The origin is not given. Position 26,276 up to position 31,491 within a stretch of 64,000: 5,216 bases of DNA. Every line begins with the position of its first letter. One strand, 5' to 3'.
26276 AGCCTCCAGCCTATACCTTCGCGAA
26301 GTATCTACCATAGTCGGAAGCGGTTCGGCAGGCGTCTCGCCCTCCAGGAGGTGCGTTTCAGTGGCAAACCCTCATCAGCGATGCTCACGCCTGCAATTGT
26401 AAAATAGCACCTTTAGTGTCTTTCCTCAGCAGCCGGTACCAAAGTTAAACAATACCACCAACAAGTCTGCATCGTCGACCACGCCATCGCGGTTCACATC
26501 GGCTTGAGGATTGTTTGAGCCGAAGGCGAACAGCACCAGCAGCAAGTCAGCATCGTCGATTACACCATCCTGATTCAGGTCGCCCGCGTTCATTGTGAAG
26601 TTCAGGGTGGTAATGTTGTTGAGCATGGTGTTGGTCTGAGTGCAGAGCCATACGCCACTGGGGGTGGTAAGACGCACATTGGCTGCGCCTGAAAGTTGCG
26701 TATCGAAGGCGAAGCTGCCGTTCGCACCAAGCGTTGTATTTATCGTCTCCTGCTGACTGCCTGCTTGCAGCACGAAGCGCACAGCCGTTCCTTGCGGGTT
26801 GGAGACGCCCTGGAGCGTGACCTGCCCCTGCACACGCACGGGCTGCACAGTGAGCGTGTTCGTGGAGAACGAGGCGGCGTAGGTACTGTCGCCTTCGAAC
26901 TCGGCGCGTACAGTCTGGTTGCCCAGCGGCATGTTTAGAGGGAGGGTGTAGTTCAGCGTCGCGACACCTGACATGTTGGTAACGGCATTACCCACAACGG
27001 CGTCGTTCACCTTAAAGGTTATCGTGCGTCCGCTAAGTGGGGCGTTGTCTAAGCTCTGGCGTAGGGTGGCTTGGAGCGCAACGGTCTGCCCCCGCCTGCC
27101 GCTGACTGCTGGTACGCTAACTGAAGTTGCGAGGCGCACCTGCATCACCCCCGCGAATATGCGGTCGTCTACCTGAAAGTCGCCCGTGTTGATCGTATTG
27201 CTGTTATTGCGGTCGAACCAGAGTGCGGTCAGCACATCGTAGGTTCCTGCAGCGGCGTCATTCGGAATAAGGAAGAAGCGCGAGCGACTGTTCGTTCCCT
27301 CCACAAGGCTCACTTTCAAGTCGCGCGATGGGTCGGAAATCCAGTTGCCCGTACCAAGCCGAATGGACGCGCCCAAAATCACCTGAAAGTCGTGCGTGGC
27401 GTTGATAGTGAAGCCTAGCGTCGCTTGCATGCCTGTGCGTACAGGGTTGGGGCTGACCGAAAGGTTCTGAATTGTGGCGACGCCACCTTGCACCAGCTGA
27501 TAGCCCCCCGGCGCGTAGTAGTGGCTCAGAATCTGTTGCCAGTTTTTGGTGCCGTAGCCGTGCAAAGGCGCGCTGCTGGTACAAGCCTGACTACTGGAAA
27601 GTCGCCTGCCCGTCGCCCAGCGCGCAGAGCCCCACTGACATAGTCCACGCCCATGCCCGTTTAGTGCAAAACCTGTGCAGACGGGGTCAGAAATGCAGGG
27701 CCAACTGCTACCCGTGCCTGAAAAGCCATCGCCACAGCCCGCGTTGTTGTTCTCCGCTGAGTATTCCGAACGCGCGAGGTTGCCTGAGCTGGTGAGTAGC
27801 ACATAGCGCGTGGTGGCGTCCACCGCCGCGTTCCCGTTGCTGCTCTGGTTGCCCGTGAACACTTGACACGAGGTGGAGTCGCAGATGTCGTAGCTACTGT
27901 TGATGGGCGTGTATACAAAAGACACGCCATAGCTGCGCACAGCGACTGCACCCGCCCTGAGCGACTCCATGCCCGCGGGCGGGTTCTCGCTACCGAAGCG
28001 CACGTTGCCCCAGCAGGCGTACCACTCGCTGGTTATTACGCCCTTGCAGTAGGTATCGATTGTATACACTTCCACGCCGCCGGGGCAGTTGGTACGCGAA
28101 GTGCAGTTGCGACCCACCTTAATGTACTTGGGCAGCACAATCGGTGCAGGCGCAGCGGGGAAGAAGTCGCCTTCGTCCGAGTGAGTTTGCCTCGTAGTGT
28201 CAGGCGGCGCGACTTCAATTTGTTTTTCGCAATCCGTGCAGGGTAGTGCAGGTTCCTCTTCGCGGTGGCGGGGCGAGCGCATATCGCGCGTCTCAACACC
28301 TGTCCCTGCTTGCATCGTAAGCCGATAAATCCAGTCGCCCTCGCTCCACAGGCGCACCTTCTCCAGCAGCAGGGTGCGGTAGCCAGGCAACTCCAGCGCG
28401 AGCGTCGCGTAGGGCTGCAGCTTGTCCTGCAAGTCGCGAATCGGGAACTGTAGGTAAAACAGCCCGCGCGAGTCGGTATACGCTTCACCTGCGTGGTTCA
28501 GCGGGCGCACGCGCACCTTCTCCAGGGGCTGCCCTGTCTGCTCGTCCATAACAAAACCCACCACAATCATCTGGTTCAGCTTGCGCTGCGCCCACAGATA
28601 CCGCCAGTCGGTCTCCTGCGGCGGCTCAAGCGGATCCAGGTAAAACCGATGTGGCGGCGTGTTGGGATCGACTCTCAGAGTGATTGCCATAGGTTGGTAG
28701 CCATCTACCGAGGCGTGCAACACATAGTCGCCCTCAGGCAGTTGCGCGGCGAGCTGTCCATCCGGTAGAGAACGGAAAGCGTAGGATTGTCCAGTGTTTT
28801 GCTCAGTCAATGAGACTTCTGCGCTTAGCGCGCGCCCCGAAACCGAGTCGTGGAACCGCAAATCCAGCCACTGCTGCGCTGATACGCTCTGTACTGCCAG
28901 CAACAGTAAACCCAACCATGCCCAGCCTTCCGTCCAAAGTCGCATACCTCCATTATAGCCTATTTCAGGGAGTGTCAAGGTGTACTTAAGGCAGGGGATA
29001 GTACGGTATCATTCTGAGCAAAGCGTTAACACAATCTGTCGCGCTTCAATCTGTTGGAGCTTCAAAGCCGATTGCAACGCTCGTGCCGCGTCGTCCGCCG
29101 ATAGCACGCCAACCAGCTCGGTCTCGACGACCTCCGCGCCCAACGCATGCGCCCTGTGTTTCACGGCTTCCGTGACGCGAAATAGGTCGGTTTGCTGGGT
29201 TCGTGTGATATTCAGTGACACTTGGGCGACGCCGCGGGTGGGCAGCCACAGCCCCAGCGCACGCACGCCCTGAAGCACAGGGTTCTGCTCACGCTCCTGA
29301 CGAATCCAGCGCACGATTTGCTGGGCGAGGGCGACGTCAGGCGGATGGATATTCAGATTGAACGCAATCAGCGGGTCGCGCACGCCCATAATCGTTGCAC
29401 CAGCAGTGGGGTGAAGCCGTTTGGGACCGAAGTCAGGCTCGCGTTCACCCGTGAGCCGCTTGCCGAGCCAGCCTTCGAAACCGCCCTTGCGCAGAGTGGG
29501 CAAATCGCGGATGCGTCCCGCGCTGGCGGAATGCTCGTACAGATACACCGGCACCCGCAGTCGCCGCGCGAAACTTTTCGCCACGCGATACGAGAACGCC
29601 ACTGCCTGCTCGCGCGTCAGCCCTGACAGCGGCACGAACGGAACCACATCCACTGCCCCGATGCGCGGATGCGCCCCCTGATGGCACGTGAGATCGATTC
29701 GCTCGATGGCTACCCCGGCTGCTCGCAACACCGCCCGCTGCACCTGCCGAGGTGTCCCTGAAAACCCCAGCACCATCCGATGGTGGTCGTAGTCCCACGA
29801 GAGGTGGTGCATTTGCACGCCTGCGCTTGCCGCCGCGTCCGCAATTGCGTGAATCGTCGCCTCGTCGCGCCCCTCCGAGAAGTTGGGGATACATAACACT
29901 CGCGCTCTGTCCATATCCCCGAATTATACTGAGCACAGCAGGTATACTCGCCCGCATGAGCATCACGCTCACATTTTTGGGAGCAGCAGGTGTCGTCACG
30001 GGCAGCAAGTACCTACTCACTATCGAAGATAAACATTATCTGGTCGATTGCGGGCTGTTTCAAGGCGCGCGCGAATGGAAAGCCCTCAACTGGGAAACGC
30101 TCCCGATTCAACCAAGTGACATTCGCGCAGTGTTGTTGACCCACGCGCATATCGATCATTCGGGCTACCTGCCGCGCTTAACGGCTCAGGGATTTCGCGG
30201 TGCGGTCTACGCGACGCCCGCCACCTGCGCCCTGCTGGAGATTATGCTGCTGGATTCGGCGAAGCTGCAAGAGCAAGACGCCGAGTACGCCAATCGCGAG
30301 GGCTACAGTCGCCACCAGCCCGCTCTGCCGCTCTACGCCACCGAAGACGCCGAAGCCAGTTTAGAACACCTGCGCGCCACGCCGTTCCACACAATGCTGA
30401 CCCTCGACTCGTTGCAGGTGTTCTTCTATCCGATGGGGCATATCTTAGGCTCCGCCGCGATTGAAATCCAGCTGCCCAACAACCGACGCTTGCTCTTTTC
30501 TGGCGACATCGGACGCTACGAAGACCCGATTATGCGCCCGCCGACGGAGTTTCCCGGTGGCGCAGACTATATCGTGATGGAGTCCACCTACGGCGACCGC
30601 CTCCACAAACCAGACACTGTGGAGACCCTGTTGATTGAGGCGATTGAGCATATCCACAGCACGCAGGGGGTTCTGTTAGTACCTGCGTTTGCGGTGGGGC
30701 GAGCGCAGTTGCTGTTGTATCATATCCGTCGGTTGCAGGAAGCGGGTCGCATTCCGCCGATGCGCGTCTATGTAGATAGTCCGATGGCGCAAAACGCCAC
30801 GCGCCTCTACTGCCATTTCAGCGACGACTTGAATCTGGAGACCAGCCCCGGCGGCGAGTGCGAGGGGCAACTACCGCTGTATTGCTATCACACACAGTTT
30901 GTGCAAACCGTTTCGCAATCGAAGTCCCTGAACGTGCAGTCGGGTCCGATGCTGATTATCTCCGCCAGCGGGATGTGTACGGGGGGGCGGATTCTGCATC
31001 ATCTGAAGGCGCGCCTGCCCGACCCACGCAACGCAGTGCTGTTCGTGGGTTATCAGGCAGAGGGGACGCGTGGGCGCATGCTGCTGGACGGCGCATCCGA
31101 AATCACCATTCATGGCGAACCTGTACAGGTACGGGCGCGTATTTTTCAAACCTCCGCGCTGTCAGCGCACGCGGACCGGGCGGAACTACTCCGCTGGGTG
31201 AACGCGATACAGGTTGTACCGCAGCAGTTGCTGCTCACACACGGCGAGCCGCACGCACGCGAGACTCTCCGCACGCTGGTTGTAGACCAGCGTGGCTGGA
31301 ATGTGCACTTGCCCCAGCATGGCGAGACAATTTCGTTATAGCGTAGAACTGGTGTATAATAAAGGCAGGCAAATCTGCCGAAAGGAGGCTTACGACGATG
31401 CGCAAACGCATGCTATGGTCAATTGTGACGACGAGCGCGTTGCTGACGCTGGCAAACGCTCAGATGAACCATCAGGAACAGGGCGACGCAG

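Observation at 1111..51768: Widespread leaderless-type gene starts: a GGTAnnnT -10 box sits 6-10 nt upstream of the start codon with no Shine-Dalgarno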

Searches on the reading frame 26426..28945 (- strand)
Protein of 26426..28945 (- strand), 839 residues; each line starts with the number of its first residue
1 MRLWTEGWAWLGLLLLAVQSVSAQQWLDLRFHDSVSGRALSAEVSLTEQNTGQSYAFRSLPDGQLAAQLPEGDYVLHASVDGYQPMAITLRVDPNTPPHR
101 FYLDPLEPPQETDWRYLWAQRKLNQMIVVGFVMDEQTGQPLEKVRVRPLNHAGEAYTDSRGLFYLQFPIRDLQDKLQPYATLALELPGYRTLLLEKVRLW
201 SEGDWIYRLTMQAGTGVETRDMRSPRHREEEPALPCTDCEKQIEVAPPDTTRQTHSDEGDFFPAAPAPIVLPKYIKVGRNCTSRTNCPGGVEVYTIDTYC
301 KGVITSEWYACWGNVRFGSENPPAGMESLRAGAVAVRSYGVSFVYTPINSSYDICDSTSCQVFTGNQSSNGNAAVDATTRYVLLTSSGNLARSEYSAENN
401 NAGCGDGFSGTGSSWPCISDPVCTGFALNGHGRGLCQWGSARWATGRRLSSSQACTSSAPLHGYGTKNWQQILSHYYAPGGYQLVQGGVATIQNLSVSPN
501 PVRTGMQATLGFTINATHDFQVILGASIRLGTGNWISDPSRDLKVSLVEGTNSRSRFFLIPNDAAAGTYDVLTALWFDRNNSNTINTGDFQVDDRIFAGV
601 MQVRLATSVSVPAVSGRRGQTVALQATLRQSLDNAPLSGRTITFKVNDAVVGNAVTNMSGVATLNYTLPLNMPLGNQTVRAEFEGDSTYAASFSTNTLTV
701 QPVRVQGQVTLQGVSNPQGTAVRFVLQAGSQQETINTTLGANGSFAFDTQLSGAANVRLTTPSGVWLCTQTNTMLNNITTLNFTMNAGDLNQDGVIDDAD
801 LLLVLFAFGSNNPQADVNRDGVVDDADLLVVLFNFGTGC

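Call 38: search_protein_families(library=pfam, proteins=[window:26426-28945:-], max_evalue=0.00001)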
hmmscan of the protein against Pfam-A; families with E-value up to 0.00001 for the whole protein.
window:26426-28945:- (839 aa): 3 families
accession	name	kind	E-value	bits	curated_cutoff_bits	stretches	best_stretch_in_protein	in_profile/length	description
PF13620.12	CarboxypepD_reg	-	5.2e-14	52.8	32.3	0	41-96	15-73/82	Carboxypeptidase regulatory-like domain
PF16640.11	Big_3_5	-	1.2e-10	42.3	35.5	1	618-701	10-88/88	Bacterial Ig-like domain (group 3)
PF08486.15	SpoIID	-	1.4e-09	38.9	23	1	291-383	8-95/97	Stage II sporulation protein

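Call 59: find_encoding_contigs(protein=window:26426-28945:-, flank=1000, max_places=2)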
Protein window:26426-28945:- (839 aa): 2 contigs read that carry it; 2 places shown.
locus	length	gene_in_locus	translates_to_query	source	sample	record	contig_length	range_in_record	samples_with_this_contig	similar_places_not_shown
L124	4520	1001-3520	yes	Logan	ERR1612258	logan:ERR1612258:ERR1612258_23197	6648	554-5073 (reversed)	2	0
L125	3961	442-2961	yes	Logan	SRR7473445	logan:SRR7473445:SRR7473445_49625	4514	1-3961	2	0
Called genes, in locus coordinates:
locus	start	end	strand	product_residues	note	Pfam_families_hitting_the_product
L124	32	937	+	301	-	PF07837:FTCD_N, PF02971:FTCD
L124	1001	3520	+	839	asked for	PF13620:CarboxypepD_reg (faint), PF08486:SpoIID, PF16640:Big_3_5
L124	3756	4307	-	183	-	PF20398:DUF6691 (weak), PF04143:Sulf_transp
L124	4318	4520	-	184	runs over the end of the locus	PF04143:Sulf_transp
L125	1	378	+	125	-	?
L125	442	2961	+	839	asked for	PF13620:CarboxypepD_reg (faint), PF08486:SpoIID, PF16640:Big_3_5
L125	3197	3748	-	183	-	PF20398:DUF6691 (weak), PF04143:Sulf_transp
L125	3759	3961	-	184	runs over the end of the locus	PF04143:Sulf_transp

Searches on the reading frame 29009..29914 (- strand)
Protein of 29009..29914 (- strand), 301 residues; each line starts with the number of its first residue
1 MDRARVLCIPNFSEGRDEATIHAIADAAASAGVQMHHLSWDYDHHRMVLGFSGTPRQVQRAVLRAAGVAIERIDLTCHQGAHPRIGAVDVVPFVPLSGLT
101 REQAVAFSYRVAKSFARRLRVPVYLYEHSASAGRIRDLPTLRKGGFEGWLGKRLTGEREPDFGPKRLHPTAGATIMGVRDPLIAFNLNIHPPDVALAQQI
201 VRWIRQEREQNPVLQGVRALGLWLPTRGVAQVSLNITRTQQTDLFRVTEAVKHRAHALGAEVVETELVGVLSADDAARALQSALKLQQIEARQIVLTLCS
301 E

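Call 38: search_protein_families(library=pfam, proteins=[window:29009-29914:-], max_evalue=0.00001)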
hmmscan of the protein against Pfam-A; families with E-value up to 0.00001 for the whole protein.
window:29009-29914:- (301 aa): 2 families
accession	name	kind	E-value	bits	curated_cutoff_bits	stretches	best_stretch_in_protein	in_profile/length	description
PF07837.17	FTCD_N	-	2.4e-56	190.7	27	1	6-179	2-176/176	Formiminotransferase domain, N-terminal subdomain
PF02971.19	FTCD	-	4.9e-17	62.6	24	1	182-275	2-98/145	Formiminotransferase domain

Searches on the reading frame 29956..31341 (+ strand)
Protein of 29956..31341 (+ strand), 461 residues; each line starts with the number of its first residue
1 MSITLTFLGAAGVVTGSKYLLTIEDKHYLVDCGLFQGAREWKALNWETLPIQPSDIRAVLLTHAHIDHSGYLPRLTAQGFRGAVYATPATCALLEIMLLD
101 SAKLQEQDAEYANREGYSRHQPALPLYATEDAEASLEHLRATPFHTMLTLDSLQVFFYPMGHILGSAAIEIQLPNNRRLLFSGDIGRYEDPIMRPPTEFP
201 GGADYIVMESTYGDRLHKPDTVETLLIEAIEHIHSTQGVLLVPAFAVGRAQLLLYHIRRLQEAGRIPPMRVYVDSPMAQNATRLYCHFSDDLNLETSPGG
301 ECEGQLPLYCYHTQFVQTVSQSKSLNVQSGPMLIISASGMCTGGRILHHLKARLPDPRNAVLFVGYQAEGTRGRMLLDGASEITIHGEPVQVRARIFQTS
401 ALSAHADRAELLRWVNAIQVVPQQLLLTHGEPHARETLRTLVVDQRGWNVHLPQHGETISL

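Call 25: find_related_loci(query=window:29956-31341:+, collection=metagenome_contigs, flank=10000)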
Query window:29956-31341:+ (461 aa) in metagenome_contigs; peptide patterns used: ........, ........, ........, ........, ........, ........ (x = any residue, [..] = any of these).
97 stretches matched a pattern; 35 encode a relative of the query (tblastn E <= 1e-3); 35 distinct loci.
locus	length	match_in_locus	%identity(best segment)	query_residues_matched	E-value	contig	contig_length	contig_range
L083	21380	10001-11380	68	1-461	0e+0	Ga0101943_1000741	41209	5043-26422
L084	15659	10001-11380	68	1-461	0e+0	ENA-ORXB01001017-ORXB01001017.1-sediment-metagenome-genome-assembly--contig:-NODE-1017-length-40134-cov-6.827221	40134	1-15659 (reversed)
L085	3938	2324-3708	57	2-461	1e-152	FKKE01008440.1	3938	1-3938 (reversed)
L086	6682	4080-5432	47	3-461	4e-139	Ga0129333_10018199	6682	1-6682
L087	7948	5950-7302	46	3-461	6e-137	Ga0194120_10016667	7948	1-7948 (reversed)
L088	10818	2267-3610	48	5-461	1e-136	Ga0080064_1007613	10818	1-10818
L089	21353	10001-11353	49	2-461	8e-136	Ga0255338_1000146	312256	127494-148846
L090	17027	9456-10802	48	5-461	6e-131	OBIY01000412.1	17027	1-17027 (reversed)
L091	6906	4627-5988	47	1-461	7e-130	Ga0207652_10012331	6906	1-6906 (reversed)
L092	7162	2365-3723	45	1-461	1e-129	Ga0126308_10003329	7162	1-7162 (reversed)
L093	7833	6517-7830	49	3-445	1e-128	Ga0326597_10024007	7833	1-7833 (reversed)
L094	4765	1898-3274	47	4-461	8e-127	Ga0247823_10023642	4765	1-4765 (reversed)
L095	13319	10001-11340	47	2-461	2e-116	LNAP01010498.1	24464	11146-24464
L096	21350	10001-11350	48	3-461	2e-131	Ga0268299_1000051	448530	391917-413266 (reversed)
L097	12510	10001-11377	40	3-455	9e-98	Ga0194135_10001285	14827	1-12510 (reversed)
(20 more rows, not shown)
